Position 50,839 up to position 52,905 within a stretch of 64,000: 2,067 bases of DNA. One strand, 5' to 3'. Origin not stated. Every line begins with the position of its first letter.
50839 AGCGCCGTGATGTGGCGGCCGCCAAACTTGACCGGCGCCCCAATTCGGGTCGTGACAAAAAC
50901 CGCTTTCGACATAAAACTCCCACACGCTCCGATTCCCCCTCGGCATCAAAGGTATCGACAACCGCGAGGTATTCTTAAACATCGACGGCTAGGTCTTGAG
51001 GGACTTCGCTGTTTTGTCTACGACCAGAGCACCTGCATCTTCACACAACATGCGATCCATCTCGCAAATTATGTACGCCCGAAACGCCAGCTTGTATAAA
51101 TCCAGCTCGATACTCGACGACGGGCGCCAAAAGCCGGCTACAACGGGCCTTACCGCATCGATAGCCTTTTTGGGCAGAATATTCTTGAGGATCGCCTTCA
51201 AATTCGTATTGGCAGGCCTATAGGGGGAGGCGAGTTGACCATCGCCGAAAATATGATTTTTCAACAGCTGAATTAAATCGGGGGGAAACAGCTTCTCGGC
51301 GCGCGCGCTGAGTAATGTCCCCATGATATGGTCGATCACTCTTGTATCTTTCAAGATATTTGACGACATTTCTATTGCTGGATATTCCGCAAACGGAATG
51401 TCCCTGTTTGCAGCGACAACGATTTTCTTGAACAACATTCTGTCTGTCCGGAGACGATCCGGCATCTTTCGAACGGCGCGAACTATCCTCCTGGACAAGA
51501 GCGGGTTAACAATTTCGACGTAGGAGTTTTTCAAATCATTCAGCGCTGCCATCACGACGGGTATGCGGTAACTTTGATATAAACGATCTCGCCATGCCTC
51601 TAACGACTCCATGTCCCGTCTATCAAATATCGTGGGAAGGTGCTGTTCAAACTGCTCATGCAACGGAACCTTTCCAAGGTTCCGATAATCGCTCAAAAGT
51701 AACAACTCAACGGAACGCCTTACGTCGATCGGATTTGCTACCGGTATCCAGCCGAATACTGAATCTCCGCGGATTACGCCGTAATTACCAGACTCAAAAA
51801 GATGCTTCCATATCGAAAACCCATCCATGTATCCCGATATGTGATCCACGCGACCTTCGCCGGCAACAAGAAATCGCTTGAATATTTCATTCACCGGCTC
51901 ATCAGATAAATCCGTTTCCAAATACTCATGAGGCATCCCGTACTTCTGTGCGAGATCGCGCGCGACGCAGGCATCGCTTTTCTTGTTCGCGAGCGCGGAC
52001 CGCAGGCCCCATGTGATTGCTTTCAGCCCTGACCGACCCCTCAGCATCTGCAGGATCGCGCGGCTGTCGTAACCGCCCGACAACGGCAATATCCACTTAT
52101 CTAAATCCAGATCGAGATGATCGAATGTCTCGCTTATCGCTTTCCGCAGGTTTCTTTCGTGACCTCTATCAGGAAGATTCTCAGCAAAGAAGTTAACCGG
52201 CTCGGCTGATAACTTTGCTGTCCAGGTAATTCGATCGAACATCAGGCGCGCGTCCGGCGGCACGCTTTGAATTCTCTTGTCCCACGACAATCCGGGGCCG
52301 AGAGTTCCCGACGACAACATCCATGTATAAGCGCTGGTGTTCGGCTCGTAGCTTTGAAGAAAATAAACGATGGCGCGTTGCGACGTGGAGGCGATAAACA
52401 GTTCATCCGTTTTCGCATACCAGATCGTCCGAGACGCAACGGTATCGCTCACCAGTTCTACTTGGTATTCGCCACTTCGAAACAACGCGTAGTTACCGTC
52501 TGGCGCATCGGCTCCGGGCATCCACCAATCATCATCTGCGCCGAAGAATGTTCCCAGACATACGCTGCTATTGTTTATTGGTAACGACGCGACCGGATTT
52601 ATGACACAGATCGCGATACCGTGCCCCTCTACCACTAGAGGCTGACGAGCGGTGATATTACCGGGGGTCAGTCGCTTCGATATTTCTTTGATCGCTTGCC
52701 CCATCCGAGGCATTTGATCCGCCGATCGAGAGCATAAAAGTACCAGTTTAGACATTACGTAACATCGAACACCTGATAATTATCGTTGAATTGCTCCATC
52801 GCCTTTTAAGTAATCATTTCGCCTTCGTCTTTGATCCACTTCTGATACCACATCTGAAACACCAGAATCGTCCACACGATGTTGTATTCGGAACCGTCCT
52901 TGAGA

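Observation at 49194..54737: Three tandem AsnB-family genes, two of them missing the N-terminal Cys nucleophile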

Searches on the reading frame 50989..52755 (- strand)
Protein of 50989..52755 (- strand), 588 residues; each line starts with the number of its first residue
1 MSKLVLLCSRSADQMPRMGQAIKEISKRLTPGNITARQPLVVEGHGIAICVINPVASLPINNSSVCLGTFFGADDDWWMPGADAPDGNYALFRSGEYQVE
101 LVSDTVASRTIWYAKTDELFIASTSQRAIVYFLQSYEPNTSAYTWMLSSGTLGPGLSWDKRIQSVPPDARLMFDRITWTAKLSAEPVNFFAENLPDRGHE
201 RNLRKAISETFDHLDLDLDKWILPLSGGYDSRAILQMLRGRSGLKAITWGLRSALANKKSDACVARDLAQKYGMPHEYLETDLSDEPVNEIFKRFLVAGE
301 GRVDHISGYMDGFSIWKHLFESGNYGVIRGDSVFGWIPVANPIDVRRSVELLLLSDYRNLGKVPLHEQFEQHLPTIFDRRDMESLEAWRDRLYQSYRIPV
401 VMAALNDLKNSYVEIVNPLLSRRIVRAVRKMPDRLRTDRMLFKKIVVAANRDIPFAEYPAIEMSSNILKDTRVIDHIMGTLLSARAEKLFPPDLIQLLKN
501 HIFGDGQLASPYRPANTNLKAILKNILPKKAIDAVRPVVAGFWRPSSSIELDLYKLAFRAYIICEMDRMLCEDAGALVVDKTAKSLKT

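Call 3: search_protein_families(library=pfam, proteins=[window:50989-52755:-], max_evalue=0.1)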
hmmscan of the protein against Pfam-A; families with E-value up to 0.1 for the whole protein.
window:50989-52755:- (588 aa): 2 families
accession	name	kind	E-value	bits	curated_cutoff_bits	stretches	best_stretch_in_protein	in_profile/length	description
PF00733.27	Asn_synthase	-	0.0005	20.3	21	1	225-281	24-79/354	Asparagine synthase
PF15508.11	NAAA-beta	-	0.072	14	27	0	507-541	20-58/63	beta subunit of N-acylethanolamine-hydrolyzing acid amidase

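Call 4: search_protein_families(library=ncbifam, proteins=[window:50989-52755:-], max_evalue=0.1)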
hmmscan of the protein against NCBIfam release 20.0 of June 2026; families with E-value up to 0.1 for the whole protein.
window:50989-52755:- (588 aa): 4 families
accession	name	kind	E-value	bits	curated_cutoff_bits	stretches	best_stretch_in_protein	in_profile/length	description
NF033561.1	macrolact_Ik_Al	subfamily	4.9e-08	32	300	1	87-288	81-283/561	albusnodin/ikarugamycin family macrolactam cyclase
TIGR01536.1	asn_synth_AEB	equivalog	0.0086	15.1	267.1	1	92-306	129-337/517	asparagine synthase (glutamine-hydrolyzing)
TIGR00552.1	nadE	equivalog_domain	0.043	13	63.65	1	217-282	21-87/251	NAD(+) synthase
NF009175.0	PRK12523.1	equivalog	0.068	13.2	271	0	442-486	81-126/172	RNA polymerase sigma factor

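Call 10: find_homologous_proteins(query=window:50989-52755:-, max_evalue=0.001)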
Query window:50989-52755:- (588 aa): 1070 proteins with E <= 0.001 among 8000 candidates; the best 120 are listed.
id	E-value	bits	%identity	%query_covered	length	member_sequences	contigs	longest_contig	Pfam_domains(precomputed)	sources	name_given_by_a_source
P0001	0.0e+0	1309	100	97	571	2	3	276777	-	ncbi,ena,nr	ncbi:MAG: hypothetical protein FD165_1939 [Gammaproteobacteria bacterium]|nr:MAG: hypothetical prote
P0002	0.0e+0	1122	90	93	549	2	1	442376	-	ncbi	-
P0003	2.2e-192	659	51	98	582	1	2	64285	PF00733.28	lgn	-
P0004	6.2e-192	657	54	99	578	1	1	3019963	-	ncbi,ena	-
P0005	4.2e-191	655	52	99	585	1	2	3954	-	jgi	-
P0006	2.2e-187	642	50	98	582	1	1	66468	PF00733.28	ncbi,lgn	-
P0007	1.1e-184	633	51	98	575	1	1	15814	PF00733.28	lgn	-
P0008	6.2e-184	631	51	98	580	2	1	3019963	-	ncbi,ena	-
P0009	1.0e-179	617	51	98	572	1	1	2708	-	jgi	jgi:hypothetical protein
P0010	6.3e-179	614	52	95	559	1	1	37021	PF00733.28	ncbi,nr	ncbi:MAG: hypothetical protein IT489_00650 [Gammaproteobacteria bacterium]|nr:hypothetical protein [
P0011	3.8e-178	612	50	95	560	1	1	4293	PF00733.28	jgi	jgi:asparagine synthetase B (glutamine-hydrolysing)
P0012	5.3e-177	608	50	98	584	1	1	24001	PF00733.28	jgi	jgi:hypothetical protein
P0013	3.5e-176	605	49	98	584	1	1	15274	PF00733.28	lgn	-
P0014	4.0e-174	598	50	98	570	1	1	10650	-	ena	-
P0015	2.3e-173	596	49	99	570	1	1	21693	PF00733.28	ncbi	-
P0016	5.0e-173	595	50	98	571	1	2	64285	PF00733.28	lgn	-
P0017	8.5e-173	594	49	98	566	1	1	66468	PF00733.28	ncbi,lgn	-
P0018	2.5e-172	593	50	98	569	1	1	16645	PF00733.28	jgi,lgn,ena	-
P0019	5.6e-172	591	49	98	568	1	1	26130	PF00733.28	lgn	-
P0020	1.5e-171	590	51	99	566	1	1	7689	PF00733.28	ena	-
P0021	4.1e-171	589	52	89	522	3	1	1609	PF00733.28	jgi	jgi:hypothetical protein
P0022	1.8e-170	586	50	98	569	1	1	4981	PF00733.28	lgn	-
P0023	2.2e-170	586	48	98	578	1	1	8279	PF00733.28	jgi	-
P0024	2.3e-169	583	48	98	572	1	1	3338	PF00733.28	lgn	-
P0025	5.8e-169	581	51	98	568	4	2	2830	PF00733.28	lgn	-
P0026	1.0e-168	581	48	98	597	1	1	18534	PF00733.28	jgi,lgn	-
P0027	1.2e-167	577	48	98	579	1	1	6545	PF00733.28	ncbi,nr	ncbi:MAG: hypothetical protein IT488_03040 [Gammaproteobacteria bacterium]|nr:hypothetical protein [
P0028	2.5e-167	576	48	98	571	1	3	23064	PF00733.28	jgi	jgi:hypothetical protein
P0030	1.0e-165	571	47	98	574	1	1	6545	PF00733.28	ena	-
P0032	2.2e-165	570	48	98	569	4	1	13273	PF00733.28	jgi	-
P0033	4.7e-165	568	49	98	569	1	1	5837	PF00733.28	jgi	jgi:hypothetical protein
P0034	5.2e-165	568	49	98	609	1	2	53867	PF00733.28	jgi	jgi:hypothetical protein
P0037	1.1e-164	567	47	98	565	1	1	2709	PF00733.28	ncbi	-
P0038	1.7e-164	567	47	98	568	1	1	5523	PF00733.28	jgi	jgi:hypothetical protein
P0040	3.2e-164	566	47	98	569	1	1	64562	PF00733.28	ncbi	-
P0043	3.2e-163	562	46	98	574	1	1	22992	PF00733.28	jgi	jgi:hypothetical protein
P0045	1.6e-162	560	47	98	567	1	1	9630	PF00733.28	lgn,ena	-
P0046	1.6e-162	560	48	98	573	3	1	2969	PF00733.28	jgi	jgi:hypothetical protein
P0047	2.8e-162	559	47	98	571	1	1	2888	PF00733.28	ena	-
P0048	5.1e-162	558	46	98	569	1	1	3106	PF00733.28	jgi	jgi:hypothetical protein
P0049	9.8e-162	558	49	96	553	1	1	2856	PF00733.28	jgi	jgi:hypothetical protein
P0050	2.8e-161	556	46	98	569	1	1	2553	PF00733.28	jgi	jgi:hypothetical protein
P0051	3.2e-161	556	47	98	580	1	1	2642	PF00733.28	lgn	-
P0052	5.0e-161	555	48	98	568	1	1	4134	PF00733.28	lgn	-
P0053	5.9e-161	555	47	98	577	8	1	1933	PF00733.28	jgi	jgi:hypothetical protein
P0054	1.0e-160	554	48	98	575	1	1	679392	PF00733.28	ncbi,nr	ncbi:MAG: hypothetical protein IPK65_00355 [Gammaproteobacteria bacterium]|nr:hypothetical protein [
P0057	2.9e-160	553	46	98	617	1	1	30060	PF00733.28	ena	-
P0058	3.3e-160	552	45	98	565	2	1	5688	PF00733.28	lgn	-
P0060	1.9e-159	550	46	98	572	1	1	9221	PF00733.28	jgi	jgi:hypothetical protein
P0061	5.0e-159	549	47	98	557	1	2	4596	PF00733.28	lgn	-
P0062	7.1e-159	548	45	98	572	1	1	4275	PF00733.28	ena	-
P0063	2.2e-158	546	45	97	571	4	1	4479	PF00733.28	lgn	-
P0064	5.4e-158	545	46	98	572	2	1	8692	PF00733.28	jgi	jgi:hypothetical protein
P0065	6.0e-158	545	54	82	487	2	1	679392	PF00733.28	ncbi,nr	ncbi:MAG: hypothetical protein IPK65_00360 [Gammaproteobacteria bacterium]|nr:hypothetical protein [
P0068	6.5e-157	542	44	99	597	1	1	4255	PF00733.28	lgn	-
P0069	9.3e-157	541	46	99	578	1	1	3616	PF00733.28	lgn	-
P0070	1.3e-156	541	46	98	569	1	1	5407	PF00733.28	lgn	-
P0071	1.4e-156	540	46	98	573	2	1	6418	PF00733.28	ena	-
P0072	3.7e-156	539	45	98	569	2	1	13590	PF00733.28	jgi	jgi:hypothetical protein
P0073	6.2e-156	538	46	98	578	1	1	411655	PF00733.28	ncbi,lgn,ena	-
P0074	1.3e-155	537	44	98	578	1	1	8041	PF00733.28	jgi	-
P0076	1.5e-155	537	46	98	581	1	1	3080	PF00733.28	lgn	-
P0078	1.7e-155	537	45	98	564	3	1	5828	PF00733.28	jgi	-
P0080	4.8e-155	535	45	99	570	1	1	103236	PF00733.28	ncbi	-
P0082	9.6e-155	534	46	98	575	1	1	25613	PF00733.28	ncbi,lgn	-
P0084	2.5e-154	533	44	99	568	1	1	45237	PF00733.28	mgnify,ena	mgnify:CR=1 FL=1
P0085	3.7e-154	533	46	99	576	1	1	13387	PF00733.28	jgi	-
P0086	5.8e-154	532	46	98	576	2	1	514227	PF00733.28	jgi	jgi:hypothetical protein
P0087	9.8e-154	531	46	97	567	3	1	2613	PF00733.28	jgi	-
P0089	1.1e-153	531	45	99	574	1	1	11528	PF00733.28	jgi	-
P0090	3.3e-153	529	44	98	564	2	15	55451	PF00733.28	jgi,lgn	jgi:hypothetical protein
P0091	1.5e-152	527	45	98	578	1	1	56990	PF00733.28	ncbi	-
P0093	2.1e-152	527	46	100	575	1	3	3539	PF00733.28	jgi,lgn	jgi:hypothetical protein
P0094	2.7e-152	526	46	98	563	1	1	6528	PF00733.28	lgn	-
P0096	5.9e-152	525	43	98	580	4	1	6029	PF00733.28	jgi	-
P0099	9.4e-152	525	45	98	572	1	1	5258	PF00733.28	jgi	jgi:hypothetical protein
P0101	4.9e-151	522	45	98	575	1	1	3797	PF00733.28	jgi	jgi:hypothetical protein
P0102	5.0e-151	522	45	98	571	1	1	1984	PF00733.28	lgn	-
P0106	1.3e-150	521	45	98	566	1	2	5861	PF00733.28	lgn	-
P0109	3.8e-150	519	46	93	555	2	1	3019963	PF00733.28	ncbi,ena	-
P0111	5.7e-150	519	44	99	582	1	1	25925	PF00733.28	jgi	jgi:hypothetical protein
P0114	1.1e-149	518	43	98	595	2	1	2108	PF00733.28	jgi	jgi:asparagine synthetase B (glutamine-hydrolysing)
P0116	2.1e-149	517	43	97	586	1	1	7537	PF00733.28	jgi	-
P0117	2.1e-149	517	44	98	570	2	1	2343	PF00733.28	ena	-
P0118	2.8e-149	516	44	98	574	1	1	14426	PF00733.28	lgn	-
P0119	3.5e-149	516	50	84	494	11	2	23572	PF00733.28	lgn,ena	-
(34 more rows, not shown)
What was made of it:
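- On Glutamine-hydrolysing asparagine synthetase B, tested on A and B: Many homologues carry a precomputed PF00733 hit (call 10).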

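Call 15: find_encoding_contigs(protein=P0004, flank=10000, max_places=2)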
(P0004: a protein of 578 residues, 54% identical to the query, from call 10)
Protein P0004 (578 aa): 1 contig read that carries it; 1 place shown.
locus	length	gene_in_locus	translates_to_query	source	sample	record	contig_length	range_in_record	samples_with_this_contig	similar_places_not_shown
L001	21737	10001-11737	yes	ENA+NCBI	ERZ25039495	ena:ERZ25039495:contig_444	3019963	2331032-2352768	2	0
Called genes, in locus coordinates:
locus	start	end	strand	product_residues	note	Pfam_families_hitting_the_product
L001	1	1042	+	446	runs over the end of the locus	PF00005:ABC_tran, PF13304:AAA_21 (faint)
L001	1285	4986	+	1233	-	PF17892:Cadherin_5, PF17963:Big_9, PF17803:Cadherin_4, PF17892:Cadherin_5, PF17963:Big_9, PF05345:He_PIG, PF24135:DUF7402, PF00657:Lipase_GDSL, +4 more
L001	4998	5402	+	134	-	-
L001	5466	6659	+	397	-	PF00534:Glycos_transf_1 (weak), PF13692:Glyco_trans_1_4 (weak)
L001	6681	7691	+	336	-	PF00535:Glycos_transf_2, PF10111:Glyco_tranf_2_2, PF13641:Glyco_tranf_2_3 (faint)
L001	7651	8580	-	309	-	PF13439:Glyco_transf_4 (weak), PF20706:GT4-conflict, PF00534:Glycos_transf_1, PF13692:Glyco_trans_1_4, PF13524:Glyco_trans_1_2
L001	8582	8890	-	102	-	-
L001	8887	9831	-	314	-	PF00535:Glycos_transf_2, PF13641:Glyco_tranf_2_3 (weak)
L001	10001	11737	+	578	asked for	-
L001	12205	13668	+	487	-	PF13727:CoA_binding_3, PF02397:Bac_transf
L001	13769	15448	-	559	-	PF00072:Response_reg (weak), PF00563:EAL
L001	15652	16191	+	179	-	PF13527:Acetyltransf_9 (weak), PF00583:Acetyltransf_1 (weak), PF13508:Acetyltransf_7 (weak)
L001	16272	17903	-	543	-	PF27104:FimW_N, PF27125:FimW_C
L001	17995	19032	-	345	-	PF04055:Radical_SAM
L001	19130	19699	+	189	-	PF08207:EFP_N, PF01132:EFP, PF09285:Elong-fact-P_C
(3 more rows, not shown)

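Call 16: find_encoding_contigs(protein=P0054, flank=10000, max_places=2)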
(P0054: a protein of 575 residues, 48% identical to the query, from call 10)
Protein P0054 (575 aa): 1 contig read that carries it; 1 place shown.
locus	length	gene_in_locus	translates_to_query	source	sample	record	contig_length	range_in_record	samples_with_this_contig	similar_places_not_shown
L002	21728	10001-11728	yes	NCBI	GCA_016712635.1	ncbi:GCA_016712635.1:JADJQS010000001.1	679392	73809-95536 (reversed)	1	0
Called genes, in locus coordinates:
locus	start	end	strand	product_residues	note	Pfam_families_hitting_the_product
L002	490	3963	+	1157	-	PF07944:Beta-AFase-like_GH127_cat (weak), PF03663:Glyco_hydro_76 (faint), PF00483:NTP_transferase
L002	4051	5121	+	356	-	PF00534:Glycos_transf_1, PF13692:Glyco_trans_1_4, PF13524:Glyco_trans_1_2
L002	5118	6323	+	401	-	PF13439:Glyco_transf_4, PF13579:Glyco_trans_4_4, PF20706:GT4-conflict (faint), PF00534:Glycos_transf_1, PF13692:Glyco_trans_1_4, PF13524:Glyco_trans_1_2 (weak)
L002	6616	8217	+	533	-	PF00733:Asn_synthase (faint)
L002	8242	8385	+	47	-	-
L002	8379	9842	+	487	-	PF00733:Asn_synthase (faint)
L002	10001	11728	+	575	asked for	PF00733:Asn_synthase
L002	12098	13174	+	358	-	PF13469:Sulfotransfer_3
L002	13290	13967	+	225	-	-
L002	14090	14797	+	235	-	-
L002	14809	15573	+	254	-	PF20680:DUF6817 (weak)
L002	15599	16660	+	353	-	-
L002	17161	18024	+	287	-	PF01531:Glyco_transf_11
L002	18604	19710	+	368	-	-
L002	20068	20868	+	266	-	PF00685:Sulfotransfer_1, PF13469:Sulfotransfer_3 (weak)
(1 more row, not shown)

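Call 19: search_solved_structures(query=A1, max_evalue=1, show_alignments=3)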
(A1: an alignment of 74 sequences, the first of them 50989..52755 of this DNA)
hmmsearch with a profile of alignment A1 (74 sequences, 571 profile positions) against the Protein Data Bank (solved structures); distinct sequences matched with E-value up to 1: 3.
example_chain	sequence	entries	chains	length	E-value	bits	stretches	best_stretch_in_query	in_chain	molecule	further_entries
3bl5_A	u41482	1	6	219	0.016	17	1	218-287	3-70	Queuosine biosynthesis protein queC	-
4nzp_A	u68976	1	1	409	0.2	13.4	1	214-251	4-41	Argininosuccinate synthase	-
2lh0_A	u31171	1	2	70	0.25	13.1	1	420-473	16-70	Histone chaperone RTT106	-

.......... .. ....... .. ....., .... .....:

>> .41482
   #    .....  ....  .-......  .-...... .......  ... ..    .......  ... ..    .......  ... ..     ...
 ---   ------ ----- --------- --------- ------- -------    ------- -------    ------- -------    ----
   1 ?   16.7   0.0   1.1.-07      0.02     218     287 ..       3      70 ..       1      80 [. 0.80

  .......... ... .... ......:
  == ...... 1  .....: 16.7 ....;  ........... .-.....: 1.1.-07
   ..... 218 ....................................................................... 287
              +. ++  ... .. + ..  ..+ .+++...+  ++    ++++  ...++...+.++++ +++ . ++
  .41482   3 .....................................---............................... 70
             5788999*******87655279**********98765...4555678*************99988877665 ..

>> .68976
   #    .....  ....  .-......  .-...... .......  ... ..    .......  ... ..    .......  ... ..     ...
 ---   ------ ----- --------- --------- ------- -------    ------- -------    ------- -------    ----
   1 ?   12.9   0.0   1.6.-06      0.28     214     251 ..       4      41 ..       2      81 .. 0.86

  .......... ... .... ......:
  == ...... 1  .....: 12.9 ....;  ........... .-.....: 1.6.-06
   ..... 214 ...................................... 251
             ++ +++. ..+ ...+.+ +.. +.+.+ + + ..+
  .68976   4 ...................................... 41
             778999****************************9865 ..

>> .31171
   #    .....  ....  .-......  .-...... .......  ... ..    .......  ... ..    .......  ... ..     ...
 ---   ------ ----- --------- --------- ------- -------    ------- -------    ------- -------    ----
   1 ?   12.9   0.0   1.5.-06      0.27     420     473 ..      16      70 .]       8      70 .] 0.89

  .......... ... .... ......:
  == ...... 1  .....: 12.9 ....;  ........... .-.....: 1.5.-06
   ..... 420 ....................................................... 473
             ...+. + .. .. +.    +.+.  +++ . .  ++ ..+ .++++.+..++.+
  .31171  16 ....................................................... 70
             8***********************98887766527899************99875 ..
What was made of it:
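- Tried and rejected: Profile search of PDB sequences: it found only the PP-loop of QueC (call 19).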

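Call 21: find_encoding_contigs(protein=P0073, flank=10000, max_places=2)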
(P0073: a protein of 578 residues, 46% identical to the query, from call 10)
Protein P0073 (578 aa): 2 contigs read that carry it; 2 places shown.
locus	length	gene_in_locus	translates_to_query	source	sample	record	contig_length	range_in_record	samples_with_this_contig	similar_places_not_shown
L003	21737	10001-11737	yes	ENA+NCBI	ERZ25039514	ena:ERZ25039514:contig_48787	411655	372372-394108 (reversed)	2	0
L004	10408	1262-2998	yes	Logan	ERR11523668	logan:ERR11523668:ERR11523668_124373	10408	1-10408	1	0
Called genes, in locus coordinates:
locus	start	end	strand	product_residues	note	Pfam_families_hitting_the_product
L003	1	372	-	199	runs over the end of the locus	-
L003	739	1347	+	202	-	-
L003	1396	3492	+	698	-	-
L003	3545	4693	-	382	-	PF13439:Glyco_transf_4, PF13579:Glyco_trans_4_4, PF20706:GT4-conflict (weak), PF00534:Glycos_transf_1, PF13692:Glyco_trans_1_4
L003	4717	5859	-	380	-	PF13439:Glyco_transf_4, PF13579:Glyco_trans_4_4 (weak), PF00534:Glycos_transf_1, PF13524:Glyco_trans_1_2 (weak), PF13692:Glyco_trans_1_4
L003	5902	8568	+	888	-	-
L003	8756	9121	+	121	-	PF14489:QueF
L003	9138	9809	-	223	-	PF01135:PCMT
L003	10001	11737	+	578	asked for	PF00733:Asn_synthase (faint)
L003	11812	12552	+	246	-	PF08003:Methyltransf_9 (weak), PF13489:Methyltransf_23 (faint), PF13649:Methyltransf_25 (weak)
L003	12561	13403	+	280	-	-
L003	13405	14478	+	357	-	PF06662:C5-epim_C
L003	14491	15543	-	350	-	PF04007:DUF354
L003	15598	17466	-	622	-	PF13522:GATase_6, PF13537:GATase_7, PF00733:Asn_synthase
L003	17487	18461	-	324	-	PF13439:Glyco_transf_4, PF13579:Glyco_trans_4_4, PF00534:Glycos_transf_1, PF13692:Glyco_trans_1_4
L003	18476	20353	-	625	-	PF13522:GATase_6, PF13537:GATase_7, PF00733:Asn_synthase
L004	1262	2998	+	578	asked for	PF00733:Asn_synthase (faint)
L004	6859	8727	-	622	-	PF13522:GATase_6, PF13537:GATase_7, PF00733:Asn_synthase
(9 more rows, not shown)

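Call 22: find_encoding_contigs(protein=P0086, flank=10000, max_places=2)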
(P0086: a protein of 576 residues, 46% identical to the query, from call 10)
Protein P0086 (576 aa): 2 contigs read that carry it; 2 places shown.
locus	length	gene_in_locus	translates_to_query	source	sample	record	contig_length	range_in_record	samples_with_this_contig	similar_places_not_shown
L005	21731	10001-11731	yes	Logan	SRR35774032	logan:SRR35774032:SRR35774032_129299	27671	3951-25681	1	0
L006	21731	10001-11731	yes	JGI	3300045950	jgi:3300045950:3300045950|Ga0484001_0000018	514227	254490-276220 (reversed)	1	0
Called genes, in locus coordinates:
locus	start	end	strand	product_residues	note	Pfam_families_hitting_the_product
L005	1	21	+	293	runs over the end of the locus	PF00990:GGDEF (weak)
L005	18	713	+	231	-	PF02397:Bac_transf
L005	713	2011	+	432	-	PF13439:Glyco_transf_4, PF20706:GT4-conflict, PF00534:Glycos_transf_1, PF13692:Glyco_trans_1_4, PF13524:Glyco_trans_1_2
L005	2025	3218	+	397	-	PF13506:Glyco_transf_21, PF00535:Glycos_transf_2, PF13641:Glyco_tranf_2_3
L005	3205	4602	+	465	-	PF13231:PMT_2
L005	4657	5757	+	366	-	PF02706:Wzz, PF00990:GGDEF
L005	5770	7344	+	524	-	PF04932:Wzy_C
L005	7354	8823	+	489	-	PF01943:Polysacc_synt, PF13440:Polysacc_synt_3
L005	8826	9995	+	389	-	PF13439:Glyco_transf_4, PF13579:Glyco_trans_4_4, PF20706:GT4-conflict, PF00534:Glycos_transf_1, PF13692:Glyco_trans_1_4, PF13524:Glyco_trans_1_2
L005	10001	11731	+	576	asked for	PF00733:Asn_synthase (weak)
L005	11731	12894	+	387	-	PF13439:Glyco_transf_4, PF13579:Glyco_trans_4_4, PF20706:GT4-conflict (weak), PF00534:Glycos_transf_1, PF13692:Glyco_trans_1_4, PF13524:Glyco_trans_1_2 (weak)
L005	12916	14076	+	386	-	PF20706:GT4-conflict, PF13692:Glyco_trans_1_4, PF00534:Glycos_transf_1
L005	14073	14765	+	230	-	-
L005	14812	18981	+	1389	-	PF07995:GSDH, PF03170:CBM_BcsB_1st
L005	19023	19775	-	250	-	-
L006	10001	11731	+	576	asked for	PF00733:Asn_synthase (weak)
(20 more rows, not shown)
